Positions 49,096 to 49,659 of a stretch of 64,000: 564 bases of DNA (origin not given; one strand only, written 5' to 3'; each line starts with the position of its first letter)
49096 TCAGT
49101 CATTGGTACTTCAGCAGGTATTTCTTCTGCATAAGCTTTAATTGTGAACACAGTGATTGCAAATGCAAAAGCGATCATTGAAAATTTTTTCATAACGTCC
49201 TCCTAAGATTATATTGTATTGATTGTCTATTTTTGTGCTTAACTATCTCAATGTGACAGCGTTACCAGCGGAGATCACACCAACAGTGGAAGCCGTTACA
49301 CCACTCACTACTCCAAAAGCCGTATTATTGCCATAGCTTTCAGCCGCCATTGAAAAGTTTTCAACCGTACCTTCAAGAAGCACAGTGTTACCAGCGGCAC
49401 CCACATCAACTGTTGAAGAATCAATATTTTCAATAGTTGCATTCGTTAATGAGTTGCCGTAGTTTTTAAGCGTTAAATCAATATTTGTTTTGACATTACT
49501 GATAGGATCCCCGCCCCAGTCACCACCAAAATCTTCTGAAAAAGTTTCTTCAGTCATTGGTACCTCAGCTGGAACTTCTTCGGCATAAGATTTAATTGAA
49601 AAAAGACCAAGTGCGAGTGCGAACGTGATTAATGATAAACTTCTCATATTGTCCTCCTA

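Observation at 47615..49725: Four tandem curlin-repeat-like small secreted proteins downstream of a G8 homopolymer, next to the rpsT-dnaA region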

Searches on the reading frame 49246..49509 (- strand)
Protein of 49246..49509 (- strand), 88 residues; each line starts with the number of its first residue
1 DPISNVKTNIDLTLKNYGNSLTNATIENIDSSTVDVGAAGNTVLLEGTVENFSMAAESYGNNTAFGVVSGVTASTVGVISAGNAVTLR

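Call 19: search_solved_structures(query=A3, max_evalue=10, show_alignments=3)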
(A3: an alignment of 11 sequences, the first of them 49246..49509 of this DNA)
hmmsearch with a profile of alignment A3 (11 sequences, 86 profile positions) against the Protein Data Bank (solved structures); distinct sequences matched with E-value up to 10: 0.

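Call 22: predict_structure(alignment_id=A3)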
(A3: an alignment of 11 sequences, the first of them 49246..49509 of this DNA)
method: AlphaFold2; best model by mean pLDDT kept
length: 88 residues; sequences in the alignment: 11
mean_pLDDT: 43.0   pTM: 0.34
mean pLDDT of the five models: 43.0, 41.3, 40.8, 39.0, 38.4
residues with pLDDT >= 90: 0; 70-90: 0; 50-70: 20; < 50: 68
segments of 3 or more residues with pLDDT < 50: 1-6, 18-48, 60-88
pLDDT, mean of each block of 10 residues (from residue 1): 43 51 42 36 44 52 42 40 34
secondary structure, 60 per line:
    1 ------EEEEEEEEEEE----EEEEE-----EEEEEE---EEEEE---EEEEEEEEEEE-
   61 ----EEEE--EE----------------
elements in order: E7-17 E22-26 E32-37 E41-45 E49-59 E65-68

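Call 23: search_protein_representatives(alignment_id=A3)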
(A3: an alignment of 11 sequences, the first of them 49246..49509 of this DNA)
Query: 11 sequences, 86 profile positions. Proteins with E-value up to 0.001 (for the whole library): 9; up to 1e-10: 6; up to 1e-30: 1. The best 9 are listed.
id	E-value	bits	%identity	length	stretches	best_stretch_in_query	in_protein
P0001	2.9e-35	136.5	-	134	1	1-86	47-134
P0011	6.0e-29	116.3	-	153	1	1-86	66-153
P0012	3.4e-27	110.6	-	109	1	1-85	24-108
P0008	3.9e-27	110.4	-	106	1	13-86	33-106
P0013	4.3e-21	91.1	-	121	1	1-86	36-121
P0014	8.4e-15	70.9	-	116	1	1-85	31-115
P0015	4.8e-05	39.6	-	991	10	11-85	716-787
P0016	2.5e-04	37.3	-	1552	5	7-30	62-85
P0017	4.2e-04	36.6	-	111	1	1-85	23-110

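Call 27: find_homologous_proteins(query=A4, max_evalue=1)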
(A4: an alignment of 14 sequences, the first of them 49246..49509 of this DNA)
Query A4 (14 sequences) (88 aa, profile of the alignment): 16 proteins with E <= 1 among 2204 candidates.
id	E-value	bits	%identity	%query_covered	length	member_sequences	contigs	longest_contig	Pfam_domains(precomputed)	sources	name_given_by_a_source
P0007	6.5e-32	127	45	100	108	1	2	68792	-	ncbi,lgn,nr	ncbi:MAG: hypothetical protein Q8L85_07745 [Alphaproteobacteria bacterium]|nr:hypothetical protein [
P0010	1.9e-31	126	49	100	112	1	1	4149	-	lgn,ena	-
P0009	2.0e-31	126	50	100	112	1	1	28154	-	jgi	jgi:hypothetical protein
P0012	8.8e-31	124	39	99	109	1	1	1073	-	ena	-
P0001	3.1e-30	122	100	100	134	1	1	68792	-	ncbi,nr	ncbi:MAG: hypothetical protein Q8S31_01715 [Alphaproteobacteria bacterium]|nr:hypothetical protein [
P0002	5.3e-30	121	95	100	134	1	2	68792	-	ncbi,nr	ncbi:MAG: hypothetical protein Q8L85_07750 [Alphaproteobacteria bacterium]|nr:hypothetical protein [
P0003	6.8e-30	121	91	100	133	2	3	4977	-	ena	-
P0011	1.4e-29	120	52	99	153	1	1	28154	-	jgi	jgi:hypothetical protein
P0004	2.8e-29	119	88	100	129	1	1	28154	-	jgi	jgi:hypothetical protein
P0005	9.7e-29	117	80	99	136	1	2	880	-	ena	-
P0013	2.5e-27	113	41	81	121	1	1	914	-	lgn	-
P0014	3.3e-26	109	39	99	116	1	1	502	-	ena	-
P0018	4.1e-25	106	43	99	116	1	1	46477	-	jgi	jgi:hypothetical protein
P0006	3.0e-23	100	36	89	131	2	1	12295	-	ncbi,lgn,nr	ncbi:MAG: hypothetical protein Q8L85_07740 [Alphaproteobacteria bacterium]|nr:hypothetical protein [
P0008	4.6e-23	99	35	82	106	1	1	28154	-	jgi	jgi:hypothetical protein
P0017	7.6e-19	86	40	73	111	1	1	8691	-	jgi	jgi:hypothetical protein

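Call 28: find_encoding_contigs(protein=P0018, flank=10000, max_places=3)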
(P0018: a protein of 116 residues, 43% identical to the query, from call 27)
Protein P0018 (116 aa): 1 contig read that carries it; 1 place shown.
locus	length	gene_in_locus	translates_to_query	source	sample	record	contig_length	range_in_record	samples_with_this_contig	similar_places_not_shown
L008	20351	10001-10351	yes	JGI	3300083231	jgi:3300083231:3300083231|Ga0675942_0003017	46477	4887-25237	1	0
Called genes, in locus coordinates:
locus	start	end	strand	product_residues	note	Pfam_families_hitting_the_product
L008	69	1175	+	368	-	PF02163:Peptidase_M50, PF00595:PDZ, PF13180:PDZ_2 (weak), PF17820:PDZ_6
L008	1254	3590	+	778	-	PF07244:POTRA, PF01103:Omp85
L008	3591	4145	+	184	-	PF03938:OmpH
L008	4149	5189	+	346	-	PF04613:LpxD, PF24894:Hexapep_GlmU (faint), PF25087:GMPPB_C, PF00132:Hexapep, PF25084:LbH_EIF2B, PF00132:Hexapep (weak)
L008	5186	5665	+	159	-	PF22817:ApeP-like, PF07977:FabA, PF22818:ApeI-like, PF03061:4HBT (faint)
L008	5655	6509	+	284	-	PF25084:LbH_EIF2B (faint), PF25087:GMPPB_C, PF00132:Hexapep, PF13720:Acetyltransf_11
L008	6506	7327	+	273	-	PF17930:LpxI_N, PF06230:LpxI_C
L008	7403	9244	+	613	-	PF00005:ABC_tran, PF02463:SMC_N (faint), PF13238:AAA_18 (faint), PF12848:ABC_tran_Xtn, PF00005:ABC_tran, PF13304:AAA_21 (weak), PF16326:ABC_tran_CTD (weak)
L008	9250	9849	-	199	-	-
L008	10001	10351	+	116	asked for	-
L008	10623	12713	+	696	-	PF03030:H_PPase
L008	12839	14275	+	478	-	-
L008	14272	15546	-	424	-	PF03237:Terminase_6N, PF17289:Terminase_6C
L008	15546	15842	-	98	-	-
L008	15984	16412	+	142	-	-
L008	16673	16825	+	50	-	-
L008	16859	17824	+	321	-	PF06325:PrmA (faint), PF13847:Methyltransf_31, PF08241:Methyltransf_11 (weak), PF08242:Methyltransf_12, PF13649:Methyltransf_25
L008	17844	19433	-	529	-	PF00496:SBP_bac_5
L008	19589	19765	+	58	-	-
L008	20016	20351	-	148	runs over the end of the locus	PF11351:GTA_holin_3TM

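Call 29: find_encoding_contigs(protein=P0017, flank=10000, max_places=3)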
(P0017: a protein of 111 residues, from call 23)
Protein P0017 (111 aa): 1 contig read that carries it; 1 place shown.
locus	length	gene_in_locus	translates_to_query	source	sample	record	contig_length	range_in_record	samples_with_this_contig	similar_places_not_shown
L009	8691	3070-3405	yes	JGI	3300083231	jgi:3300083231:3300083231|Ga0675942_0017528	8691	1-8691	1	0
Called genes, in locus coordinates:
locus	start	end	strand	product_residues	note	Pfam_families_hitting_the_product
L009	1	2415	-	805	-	?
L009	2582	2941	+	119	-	-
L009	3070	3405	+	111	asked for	-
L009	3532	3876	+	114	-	-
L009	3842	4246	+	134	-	-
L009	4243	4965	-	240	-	PF01479:S4, PF00849:PseudoU_synth_2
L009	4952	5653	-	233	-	PF07722:Peptidase_C26, PF00117:GATase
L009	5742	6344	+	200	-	PF01351:RNase_HII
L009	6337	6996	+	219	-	PF02666:PS_Dcarbxylase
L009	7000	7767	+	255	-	PF01066:CDP-OH_P_transf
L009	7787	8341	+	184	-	PF09335:VTT_dom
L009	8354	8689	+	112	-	?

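Call 33: search_protein_families(library=pfam, alignment_id=A5, max_evalue=10)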
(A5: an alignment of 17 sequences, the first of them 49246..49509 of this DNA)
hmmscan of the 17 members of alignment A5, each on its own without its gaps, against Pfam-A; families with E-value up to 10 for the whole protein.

A. member 1, window:49246-49509:- (88 aa): 1 family
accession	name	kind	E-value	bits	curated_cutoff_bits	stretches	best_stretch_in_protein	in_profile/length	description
PF12522.13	UL73_N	-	0.09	13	20.3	1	53-63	7-17/27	Cytomegalovirus glycoprotein N terminal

B. families by the number of members that match (of 17 scanned): 13 families
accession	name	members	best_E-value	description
PF10988.14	DUF2807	1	0.003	Putative auto-transporter adhesin, head GIN domain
PF07986.17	TBCC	1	0.016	Tubulin binding cofactor C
PF14848.11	HU-DNA_bdg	1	0.043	DNA-binding domain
PF17809.6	UPA_2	1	0.049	UPA domain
PF15948.10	DUF4756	1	0.051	Domain of unknown function (DUF4756)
PF18820.6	BD_b_sandwich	1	0.054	Bdellovibrio Beta-sandwich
PF21934.1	Yop-YscD_ppl_3rd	1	0.054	YscD/CdsD-like Bon-like domain 3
PF06974.18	WS_DGAT_C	1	0.069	WS/DGAT C-terminal domain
PF12522.13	UL73_N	1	0.09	Cytomegalovirus glycoprotein N terminal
PF18358.7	Tudor_4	1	0.091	Histone methyltransferase Tudor domain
PF22463.2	Ctf19_RWD1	1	0.17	Ctf19, first RWD domain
PF13763.11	DUF4167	1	0.35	Domain of unknown function (DUF4167)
PF02452.23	PemK_toxin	1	1.1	PemK-like, MazF-like toxin of type II toxin-antitoxin system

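Call 34: search_solved_structures(query=A5, max_evalue=10, show_alignments=3)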
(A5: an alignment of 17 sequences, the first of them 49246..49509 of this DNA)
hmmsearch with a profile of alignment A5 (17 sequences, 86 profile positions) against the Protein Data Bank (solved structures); distinct sequences matched with E-value up to 10: 0.
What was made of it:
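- Tried and rejected: PDB sequence searches with two family profiles returned nothing even at E<=10 (calls 19, 34).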

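Call 67: search_protein_families(library=pfam, proteins=[L009:2582-2941:+, L009:3532-3876:+, L009:3842-4246:+, L008:9250-9849:-], max_evalue=1)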
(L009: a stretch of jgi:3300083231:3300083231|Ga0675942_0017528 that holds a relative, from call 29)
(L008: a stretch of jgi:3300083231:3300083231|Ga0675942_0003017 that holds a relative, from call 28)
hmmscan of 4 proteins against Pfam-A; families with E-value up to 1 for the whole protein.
L009:2582-2941:+ (119 aa): 1 family
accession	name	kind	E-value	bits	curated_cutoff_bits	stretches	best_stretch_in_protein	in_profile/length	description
PF15948.10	DUF4756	-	0.091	13.1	25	1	48-104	69-120/158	Domain of unknown function (DUF4756)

L009:3532-3876:+ (114 aa): 0 families

L009:3842-4246:+ (134 aa): 0 families

L008:9250-9849:- (199 aa): 0 families
